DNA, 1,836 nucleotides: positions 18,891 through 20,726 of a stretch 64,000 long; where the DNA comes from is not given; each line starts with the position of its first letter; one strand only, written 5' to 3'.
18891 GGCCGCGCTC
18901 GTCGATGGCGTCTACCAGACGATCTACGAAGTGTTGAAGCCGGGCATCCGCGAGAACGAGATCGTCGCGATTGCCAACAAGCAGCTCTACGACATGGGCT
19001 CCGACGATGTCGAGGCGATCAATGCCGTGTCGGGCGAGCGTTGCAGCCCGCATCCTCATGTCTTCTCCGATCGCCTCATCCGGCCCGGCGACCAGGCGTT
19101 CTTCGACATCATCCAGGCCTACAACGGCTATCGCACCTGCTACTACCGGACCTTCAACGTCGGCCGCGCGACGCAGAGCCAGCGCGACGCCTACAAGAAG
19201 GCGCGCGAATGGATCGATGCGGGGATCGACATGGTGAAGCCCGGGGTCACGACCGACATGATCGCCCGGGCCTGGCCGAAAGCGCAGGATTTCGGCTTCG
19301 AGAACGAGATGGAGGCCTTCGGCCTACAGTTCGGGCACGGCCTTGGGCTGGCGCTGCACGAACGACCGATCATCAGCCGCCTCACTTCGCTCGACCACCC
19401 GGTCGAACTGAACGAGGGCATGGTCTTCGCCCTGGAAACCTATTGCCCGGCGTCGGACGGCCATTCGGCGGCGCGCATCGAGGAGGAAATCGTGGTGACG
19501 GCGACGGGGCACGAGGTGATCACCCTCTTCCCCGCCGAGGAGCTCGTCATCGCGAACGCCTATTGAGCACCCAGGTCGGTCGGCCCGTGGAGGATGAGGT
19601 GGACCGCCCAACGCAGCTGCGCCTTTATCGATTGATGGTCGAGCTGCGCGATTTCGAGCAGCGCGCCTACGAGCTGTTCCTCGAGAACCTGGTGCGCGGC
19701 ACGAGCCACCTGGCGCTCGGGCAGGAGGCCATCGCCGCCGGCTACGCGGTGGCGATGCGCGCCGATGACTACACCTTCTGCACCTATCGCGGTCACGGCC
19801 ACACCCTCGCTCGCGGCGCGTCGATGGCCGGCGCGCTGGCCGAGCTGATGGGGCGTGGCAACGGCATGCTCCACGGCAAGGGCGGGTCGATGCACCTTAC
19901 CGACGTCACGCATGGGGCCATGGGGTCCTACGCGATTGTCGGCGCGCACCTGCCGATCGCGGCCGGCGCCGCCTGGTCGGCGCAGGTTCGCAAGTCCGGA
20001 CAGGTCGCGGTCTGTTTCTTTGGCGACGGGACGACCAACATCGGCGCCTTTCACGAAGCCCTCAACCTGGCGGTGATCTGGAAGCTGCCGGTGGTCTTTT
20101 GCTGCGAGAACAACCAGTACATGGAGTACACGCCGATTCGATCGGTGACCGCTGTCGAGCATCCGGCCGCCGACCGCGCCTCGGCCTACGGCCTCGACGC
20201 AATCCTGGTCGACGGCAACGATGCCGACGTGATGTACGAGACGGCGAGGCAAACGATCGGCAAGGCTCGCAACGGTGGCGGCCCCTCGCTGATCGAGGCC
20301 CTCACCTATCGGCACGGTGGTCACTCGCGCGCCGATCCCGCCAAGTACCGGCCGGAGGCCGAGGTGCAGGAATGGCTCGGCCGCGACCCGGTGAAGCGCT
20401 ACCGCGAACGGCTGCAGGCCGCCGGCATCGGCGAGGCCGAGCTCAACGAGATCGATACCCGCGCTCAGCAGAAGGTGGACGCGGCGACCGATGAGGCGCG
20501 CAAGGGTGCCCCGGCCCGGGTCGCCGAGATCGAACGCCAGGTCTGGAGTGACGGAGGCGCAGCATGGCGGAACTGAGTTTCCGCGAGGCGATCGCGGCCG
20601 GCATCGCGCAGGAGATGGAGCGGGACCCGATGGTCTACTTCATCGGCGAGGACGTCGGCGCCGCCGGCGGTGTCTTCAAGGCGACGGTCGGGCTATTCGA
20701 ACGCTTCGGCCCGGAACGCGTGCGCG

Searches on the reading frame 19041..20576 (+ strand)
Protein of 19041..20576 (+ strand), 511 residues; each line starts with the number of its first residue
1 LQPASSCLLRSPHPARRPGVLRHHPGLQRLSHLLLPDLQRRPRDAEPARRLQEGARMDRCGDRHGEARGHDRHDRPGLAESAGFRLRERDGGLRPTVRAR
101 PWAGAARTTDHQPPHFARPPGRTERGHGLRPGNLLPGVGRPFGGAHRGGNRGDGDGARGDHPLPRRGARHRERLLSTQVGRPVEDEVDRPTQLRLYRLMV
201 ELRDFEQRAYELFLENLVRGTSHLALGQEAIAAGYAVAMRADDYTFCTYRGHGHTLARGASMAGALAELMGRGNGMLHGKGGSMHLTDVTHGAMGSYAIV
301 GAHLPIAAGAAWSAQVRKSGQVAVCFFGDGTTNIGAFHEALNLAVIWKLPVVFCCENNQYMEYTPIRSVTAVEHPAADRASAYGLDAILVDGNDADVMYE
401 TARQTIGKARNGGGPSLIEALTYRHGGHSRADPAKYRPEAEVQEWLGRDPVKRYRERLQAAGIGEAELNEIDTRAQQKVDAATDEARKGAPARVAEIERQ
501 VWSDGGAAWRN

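Call 31: search_protein_families(library=pfam, max_evalue=0.000001, proteins=[window:19041-20576:+])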
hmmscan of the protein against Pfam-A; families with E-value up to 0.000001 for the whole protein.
window:19041-20576:+ (511 aa): 1 family
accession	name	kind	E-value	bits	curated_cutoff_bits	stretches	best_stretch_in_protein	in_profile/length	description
PF00676.26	E1_dh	-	4.9e-72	242.9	22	1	199-488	3-293/300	Dehydrogenase E1 component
